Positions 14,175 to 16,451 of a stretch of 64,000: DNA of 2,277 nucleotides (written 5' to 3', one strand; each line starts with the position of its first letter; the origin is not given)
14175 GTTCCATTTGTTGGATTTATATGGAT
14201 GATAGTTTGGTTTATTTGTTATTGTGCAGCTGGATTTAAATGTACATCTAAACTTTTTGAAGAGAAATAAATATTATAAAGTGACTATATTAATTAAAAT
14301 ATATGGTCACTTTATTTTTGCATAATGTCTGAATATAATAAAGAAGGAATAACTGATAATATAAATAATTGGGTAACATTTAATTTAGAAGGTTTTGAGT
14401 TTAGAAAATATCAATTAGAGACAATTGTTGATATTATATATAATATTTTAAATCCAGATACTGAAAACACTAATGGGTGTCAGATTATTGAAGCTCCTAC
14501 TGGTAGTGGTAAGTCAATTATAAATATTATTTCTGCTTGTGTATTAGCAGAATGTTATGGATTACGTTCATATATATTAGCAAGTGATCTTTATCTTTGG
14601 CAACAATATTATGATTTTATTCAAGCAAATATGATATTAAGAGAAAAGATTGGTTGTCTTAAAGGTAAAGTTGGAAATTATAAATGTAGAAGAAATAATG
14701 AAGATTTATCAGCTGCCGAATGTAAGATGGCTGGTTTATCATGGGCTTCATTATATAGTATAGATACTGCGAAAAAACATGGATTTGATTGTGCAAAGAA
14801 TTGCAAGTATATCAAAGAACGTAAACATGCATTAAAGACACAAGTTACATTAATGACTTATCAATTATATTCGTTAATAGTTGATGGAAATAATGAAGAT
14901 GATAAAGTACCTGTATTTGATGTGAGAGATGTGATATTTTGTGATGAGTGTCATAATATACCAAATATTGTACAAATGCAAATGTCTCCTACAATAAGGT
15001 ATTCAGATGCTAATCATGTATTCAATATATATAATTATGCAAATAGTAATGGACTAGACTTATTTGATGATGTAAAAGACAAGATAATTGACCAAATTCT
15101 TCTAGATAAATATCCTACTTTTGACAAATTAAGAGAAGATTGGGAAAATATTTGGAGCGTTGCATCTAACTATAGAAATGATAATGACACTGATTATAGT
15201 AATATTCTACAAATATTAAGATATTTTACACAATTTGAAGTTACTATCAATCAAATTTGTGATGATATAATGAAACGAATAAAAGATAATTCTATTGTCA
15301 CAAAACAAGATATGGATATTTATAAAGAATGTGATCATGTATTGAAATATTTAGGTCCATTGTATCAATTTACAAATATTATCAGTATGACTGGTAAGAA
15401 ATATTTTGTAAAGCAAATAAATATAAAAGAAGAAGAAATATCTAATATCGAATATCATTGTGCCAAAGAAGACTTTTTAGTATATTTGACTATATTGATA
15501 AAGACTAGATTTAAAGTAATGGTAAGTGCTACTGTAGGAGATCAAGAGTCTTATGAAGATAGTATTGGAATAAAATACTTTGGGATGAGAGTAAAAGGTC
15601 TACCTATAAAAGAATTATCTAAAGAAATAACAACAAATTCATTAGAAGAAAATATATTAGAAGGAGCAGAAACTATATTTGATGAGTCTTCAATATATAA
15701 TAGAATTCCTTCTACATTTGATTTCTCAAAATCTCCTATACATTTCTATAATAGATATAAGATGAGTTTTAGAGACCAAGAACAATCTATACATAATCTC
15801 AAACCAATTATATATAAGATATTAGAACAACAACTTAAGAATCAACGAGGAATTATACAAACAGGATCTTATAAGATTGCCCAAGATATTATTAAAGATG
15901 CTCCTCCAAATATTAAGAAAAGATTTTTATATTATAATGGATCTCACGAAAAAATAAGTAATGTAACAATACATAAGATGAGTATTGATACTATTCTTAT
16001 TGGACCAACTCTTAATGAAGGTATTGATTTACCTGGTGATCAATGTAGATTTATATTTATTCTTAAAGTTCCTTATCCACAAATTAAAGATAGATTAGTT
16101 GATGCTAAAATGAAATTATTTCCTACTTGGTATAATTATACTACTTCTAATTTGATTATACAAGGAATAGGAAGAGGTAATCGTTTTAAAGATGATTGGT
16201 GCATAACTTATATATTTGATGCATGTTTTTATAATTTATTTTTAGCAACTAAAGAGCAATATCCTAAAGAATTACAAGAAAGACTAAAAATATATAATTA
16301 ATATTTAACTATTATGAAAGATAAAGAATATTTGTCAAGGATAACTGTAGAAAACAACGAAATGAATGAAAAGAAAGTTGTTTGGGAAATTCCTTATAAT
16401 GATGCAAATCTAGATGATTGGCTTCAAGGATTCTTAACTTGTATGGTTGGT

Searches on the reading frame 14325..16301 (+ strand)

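Call 10: search_protein_families(library=pfam, proteins=[window:14325-16301:+], max_evalue=0.001)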
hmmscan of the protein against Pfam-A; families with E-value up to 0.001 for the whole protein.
window:14325-16301:+ (658 aa): 2 families
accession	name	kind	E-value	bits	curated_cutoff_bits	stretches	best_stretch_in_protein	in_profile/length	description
PF13307.12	Helicase_C_2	-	9.3e-16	58.8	25.3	1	512-637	15-156/170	Helicase C-terminal domain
PF04851.21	ResIII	-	1.4e-07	32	22.5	1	24-214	2-139/164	Type III restriction enzyme, res subunit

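Call 11: search_protein_families(library=phrogs, proteins=[window:14325-16301:+], max_evalue=0.00001)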
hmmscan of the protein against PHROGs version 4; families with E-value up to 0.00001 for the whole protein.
window:14325-16301:+ (658 aa): 2 families
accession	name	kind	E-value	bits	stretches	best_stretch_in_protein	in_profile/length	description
phrog_2488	-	DNA, RNA and nucleotide metabolism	3.5e-74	251.6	1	19-654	14-576/579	DNA helicase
phrog_16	-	DNA, RNA and nucleotide metabolism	1e-09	38.2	1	22-213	269-389/986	DNA helicase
